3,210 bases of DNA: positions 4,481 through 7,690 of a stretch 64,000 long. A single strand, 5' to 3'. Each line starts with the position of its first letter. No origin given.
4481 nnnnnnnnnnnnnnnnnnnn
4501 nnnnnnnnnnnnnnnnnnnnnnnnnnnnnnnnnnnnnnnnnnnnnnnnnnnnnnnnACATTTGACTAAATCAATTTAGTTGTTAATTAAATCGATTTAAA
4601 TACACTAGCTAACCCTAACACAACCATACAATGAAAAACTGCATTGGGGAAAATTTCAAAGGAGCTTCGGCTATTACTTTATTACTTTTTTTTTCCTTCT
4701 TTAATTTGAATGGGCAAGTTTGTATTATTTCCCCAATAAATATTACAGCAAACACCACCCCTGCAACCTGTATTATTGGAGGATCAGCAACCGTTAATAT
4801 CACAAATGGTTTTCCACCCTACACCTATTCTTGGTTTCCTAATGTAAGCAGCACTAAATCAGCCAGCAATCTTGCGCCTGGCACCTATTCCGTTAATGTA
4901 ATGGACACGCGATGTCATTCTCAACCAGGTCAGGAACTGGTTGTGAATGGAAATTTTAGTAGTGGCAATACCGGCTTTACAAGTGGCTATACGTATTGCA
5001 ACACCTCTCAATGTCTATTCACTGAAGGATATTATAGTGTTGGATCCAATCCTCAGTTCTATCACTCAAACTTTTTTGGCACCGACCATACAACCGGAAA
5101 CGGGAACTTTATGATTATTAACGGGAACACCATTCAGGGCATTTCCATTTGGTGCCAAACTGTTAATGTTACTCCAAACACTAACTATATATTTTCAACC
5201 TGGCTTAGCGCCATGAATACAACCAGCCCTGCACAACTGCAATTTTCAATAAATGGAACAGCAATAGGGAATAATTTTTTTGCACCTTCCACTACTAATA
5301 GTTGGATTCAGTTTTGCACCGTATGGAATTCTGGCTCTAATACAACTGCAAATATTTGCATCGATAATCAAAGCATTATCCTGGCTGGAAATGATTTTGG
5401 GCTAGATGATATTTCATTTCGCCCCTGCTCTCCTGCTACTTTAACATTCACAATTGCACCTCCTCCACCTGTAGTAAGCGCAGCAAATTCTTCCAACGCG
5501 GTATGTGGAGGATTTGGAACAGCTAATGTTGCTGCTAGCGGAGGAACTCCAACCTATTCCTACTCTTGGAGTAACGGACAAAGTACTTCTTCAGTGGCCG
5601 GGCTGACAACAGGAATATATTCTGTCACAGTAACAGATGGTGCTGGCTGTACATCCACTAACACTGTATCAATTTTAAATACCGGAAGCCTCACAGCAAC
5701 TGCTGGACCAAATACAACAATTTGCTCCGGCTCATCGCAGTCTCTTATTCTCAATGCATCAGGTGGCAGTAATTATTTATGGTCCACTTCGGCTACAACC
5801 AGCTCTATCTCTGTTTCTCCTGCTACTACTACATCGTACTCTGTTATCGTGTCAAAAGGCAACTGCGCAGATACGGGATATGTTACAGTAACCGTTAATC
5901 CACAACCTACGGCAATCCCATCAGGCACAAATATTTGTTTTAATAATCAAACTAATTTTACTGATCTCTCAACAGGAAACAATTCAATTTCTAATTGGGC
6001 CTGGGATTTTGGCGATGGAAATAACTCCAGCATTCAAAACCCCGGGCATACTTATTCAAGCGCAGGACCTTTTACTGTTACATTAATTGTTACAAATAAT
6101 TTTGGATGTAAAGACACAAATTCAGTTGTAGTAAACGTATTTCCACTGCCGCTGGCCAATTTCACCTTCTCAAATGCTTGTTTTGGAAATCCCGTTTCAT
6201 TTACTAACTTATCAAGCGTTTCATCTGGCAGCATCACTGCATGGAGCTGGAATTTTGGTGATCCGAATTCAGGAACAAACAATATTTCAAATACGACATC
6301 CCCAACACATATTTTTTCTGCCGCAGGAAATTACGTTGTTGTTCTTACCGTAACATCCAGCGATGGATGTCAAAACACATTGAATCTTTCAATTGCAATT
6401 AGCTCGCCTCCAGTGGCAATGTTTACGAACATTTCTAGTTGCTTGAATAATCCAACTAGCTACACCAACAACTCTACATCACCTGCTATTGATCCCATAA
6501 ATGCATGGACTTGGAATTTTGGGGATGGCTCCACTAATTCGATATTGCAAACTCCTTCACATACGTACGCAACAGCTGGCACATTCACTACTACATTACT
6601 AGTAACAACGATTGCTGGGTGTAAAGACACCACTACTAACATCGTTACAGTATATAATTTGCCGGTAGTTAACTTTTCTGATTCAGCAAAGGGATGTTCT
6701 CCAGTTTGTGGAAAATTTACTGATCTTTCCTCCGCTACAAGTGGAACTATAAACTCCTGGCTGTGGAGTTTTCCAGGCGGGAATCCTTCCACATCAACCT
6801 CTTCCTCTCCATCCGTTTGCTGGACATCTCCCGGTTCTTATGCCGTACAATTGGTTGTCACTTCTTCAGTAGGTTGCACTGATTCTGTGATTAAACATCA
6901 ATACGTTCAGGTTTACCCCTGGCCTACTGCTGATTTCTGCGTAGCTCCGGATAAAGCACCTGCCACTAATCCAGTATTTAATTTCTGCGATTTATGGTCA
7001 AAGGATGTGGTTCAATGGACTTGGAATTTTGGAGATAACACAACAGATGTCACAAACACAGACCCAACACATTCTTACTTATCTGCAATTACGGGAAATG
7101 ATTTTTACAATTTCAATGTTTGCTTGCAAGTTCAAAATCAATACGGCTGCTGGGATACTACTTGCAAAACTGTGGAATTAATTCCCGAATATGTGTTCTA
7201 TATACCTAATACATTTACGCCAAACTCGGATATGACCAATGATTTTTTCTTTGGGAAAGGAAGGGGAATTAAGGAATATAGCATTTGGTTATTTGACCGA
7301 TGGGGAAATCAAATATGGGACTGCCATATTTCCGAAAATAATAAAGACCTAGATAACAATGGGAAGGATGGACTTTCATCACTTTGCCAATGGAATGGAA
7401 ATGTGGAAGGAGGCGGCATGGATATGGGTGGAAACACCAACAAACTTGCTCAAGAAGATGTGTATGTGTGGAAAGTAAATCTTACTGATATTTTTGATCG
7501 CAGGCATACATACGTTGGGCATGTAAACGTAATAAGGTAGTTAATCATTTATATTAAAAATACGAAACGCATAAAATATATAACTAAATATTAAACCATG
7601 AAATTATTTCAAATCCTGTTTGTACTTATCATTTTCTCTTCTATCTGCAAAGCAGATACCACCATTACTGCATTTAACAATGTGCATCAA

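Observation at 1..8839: Compact N-glycan-type harvesting block without SusC/SusD: LacI, FucP-like MFS, GH92, divergent CBM/SprB adhesin, and PNGase F with a T9SS CTD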

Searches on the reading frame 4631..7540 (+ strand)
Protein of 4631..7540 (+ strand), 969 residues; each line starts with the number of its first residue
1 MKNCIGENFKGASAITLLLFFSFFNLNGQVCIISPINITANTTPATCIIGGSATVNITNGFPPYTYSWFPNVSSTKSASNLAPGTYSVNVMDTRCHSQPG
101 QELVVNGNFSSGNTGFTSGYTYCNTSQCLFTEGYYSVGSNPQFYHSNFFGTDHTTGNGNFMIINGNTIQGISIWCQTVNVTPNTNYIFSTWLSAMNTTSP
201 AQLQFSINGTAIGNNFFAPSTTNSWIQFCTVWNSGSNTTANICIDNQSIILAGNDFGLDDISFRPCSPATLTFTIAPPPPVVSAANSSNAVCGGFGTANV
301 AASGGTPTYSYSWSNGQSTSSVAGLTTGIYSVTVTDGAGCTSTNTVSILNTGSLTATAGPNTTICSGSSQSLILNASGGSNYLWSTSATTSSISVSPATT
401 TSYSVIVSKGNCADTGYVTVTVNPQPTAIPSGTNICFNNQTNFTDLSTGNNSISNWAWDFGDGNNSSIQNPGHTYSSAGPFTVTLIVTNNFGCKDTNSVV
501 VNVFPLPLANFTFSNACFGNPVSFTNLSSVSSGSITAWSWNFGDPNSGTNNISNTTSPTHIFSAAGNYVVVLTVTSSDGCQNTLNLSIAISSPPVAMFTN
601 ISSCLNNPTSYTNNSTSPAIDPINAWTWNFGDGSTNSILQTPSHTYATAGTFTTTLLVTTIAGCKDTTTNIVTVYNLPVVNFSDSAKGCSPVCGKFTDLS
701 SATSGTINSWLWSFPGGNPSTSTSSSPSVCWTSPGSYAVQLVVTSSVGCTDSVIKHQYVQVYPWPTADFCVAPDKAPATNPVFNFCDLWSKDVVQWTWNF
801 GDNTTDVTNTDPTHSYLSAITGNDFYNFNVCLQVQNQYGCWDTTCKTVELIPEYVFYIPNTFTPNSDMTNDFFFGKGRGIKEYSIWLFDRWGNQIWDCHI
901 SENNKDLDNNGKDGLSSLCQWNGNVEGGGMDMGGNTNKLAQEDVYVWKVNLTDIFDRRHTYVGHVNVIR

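Call 6: search_protein_families(library=pfam, proteins=[window:4631-7540:+], max_evalue=0.01)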
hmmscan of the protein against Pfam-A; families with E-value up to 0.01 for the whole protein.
window:4631-7540:+ (969 aa): 5 families
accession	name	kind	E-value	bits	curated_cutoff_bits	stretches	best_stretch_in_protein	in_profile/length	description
PF18911.6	PKD_4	-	1.3e-60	201.8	27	5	425-502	3-84/85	PKD domain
PF00801.26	PKD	-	1.3e-36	124.8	23.5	5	420-500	2-78/80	PKD domain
PF13573.12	SprB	-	2.3e-07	30.7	28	2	285-317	2-36/37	SprB repeat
PF13585.12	CHU_C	-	2.7e-06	27.9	27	1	858-910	3-56/86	CHU_C Type IX secretion signal domain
PF22352.2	K319L-like_PKD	-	7.8e-05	23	27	1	521-588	13-82/84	K319L-like, PKD domain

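Call 7: search_protein_families(library=ncbifam, proteins=[window:4631-7540:+], max_evalue=0.01)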
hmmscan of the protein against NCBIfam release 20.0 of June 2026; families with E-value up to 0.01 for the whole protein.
window:4631-7540:+ (969 aa): 2 families
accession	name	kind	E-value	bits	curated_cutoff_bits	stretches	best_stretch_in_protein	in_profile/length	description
TIGR00864.1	PCC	subfamily_domain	2.8e-09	34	1861.4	2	444-577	1161-1292/2700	polycystin cation channel protein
TIGR04131.1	Bac_Flav_CTERM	domain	0.00047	20.3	35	1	858-911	3-57/85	T9SS type B sorting domain-containing protein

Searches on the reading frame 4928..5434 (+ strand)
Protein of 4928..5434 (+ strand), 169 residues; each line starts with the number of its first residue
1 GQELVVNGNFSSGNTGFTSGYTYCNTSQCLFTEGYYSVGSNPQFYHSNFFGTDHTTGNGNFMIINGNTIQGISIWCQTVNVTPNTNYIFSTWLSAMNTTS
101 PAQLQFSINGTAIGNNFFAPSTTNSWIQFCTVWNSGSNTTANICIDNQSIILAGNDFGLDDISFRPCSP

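Call 43: search_protein_families(library=pfam, proteins=[window:4928-5434:+], max_evalue=10)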
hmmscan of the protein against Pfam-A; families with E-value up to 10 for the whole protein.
seq(169 aa): 1 family
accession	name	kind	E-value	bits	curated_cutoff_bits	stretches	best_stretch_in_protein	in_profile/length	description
PF02018.23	CBM_4_9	-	0.026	15.3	25.9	1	3-113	2-90/136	Carbohydrate binding domain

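Call 45: find_homologous_proteins(query=window:4928-5434:+, max_evalue=0.00001)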
Query seq(169 aa) (169 aa): 70 proteins with E <= 0.00001 among 114 candidates.
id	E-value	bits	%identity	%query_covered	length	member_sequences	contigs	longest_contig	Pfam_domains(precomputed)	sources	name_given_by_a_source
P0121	1.0e-48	183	54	97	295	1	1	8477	PF18962.8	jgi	jgi:hypothetical protein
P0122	8.2e-48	181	56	97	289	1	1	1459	PF18962.8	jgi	jgi:hypothetical protein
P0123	1.4e-42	163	62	72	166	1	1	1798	-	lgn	-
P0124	2.2e-41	160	55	89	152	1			-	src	-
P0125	4.9e-41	158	47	98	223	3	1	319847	-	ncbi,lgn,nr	ncbi:hypothetical protein [Microscilla marina]|nr:hypothetical protein [Microscilla marina]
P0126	4.0e-40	156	48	97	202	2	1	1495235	-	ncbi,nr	ncbi:hypothetical protein BKI52_10845 [marine bacterium AO1-C]|nr:hypothetical protein BKI52_10845 [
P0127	2.1e-39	153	52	97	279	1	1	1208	-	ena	-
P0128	3.2e-39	153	50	98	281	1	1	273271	-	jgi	-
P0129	3.8e-38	149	49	98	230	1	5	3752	PF07589.17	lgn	-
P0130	1.2e-37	147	48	96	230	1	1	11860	PF07589.17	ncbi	ncbi:MAG: PEP-CTERM sorting domain-containing protein [Vicinamibacterales bacterium]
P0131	2.5e-37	146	45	82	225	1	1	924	-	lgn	-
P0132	3.2e-37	146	49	98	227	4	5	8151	PF07589.17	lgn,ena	-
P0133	5.5e-37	145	50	97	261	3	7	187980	-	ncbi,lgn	-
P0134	7.0e-37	145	48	98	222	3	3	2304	PF07589.17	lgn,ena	-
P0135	8.7e-37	145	52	96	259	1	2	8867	-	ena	-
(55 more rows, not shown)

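Call 51: predict_structure(alignment_id=A2)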
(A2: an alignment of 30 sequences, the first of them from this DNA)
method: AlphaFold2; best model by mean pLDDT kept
length: 169 residues; sequences in the alignment: 30
mean_pLDDT: 95.8   pTM: 0.90
mean pLDDT of the five models: 95.8, 95.8, 95.6, 95.4, 95.4
residues with pLDDT >= 90: 156; 70-90: 12; 50-70: 1; < 50: 0
segments of 3 or more residues with pLDDT < 50: none
pLDDT, mean of each block of 10 residues (from residue 1): 95 98 98 97 97 96 96 98 98 93 97 96 95 98 97 89 92
secondary structure, 60 per line:
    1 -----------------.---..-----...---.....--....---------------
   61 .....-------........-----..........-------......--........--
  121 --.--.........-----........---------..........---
elements in order: E35-39 H42-45 E61-65 E73-80 E86-95 E103-108 E111-118 E126-134 E140-147 E157-166

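Call 54: fold_search(model_id=the predicted structure, library=pdb)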
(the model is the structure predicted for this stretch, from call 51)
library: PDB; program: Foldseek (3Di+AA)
matches with E <= 10: 1766; with E <= 0.001: 189
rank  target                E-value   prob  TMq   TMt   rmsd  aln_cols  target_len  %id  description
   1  2zex_A                2.9e-07  1.00  0.57  0.64   5.3       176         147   12  Family 16 carbohydrate binding module (released 2008-03-04)
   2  4xup_C                6.3e-07  1.00  0.61  0.65   4.1       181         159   14  Structure of the N-terminal CBM22-1-CBM22-2 tandem domain from Paenibacillus barcinonensis Xyn10C (released 2015-06-03)
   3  2zew_A                9.4e-07  1.00  0.61  0.69   4.6       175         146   12  Family 16 Cabohydrate Binding Domain Module 1 (released 2008-03-04)
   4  2zey_B                1.0e-06  1.00  0.62  0.72   4.2       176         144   12  Family 16 carbohydrate binding module (released 2008-03-04)
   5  4xup_E                1.2e-06  1.00  0.61  0.64   4.0       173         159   14  Structure of the N-terminal CBM22-1-CBM22-2 tandem domain from Paenibacillus barcinonensis Xyn10C (released 2015-06-03)
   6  8zqf                  1.2e-06  1.00  0.57  0.50   6.1       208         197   16  Crystal structure of a novel alginate-binding carbohydrate binding module (released 2024-06-12)
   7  2y64_A                1.5e-06  1.00  0.60  0.61   7.3       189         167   15  Xylopentaose binding mutated (X-2 L110F) CBM4-2 Carbohydrate Binding Module from a Thermostable Rhodothermus marinus X (released 2012-03-07)
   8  8xmz_A                1.6e-06  1.00  0.61  0.73   3.8       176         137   14  Crystal structure of a novel porphyran-binding carbohydrate binding module (released 2024-01-17)
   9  8ic1_A                2.2e-06  1.00  0.63  0.24   3.6       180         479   13  endo-alpha-D-arabinanase EndoMA1 D51N mutant from Microbacterium arabinogalactanolyticum in complex with arabinooligos (released 2023-08-16)
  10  3oeb_A                2.3e-06  1.00  0.59  0.68   5.2       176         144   12  Crystal structure of the Q121E mutant of C.polysaccharolyticus CBM16-1 bound to mannopentaose (released 2010-08-25)
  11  2zew_B                2.8e-06  1.00  0.60  0.67   5.0       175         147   12  Family 16 Cabohydrate Binding Domain Module 1 (released 2008-03-04)
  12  2zey_A                2.8e-06  1.00  0.59  0.67   5.1       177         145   12  Family 16 carbohydrate binding module (released 2008-03-04)
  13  2zez_A                2.8e-06  1.00  0.57  0.66   4.3       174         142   18  Family 16 Carbohydrate Binding Module-2 (released 2008-03-25)
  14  2y6j                  2.8e-06  1.00  0.60  0.61   7.3       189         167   15  X-2 engineered mutated CBM4-2 Carbohydrate Binding Module from a Thermostable Rhodothermus marinus Xylanase (released 2012-03-07)
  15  4w8j                  2.9e-06  1.00  0.58  0.11   3.9       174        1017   10  Structure of the full-length insecticidal protein Cry1Ac reveals intriguing details of toxin packaging into in vivo form (released 2014-09-17)
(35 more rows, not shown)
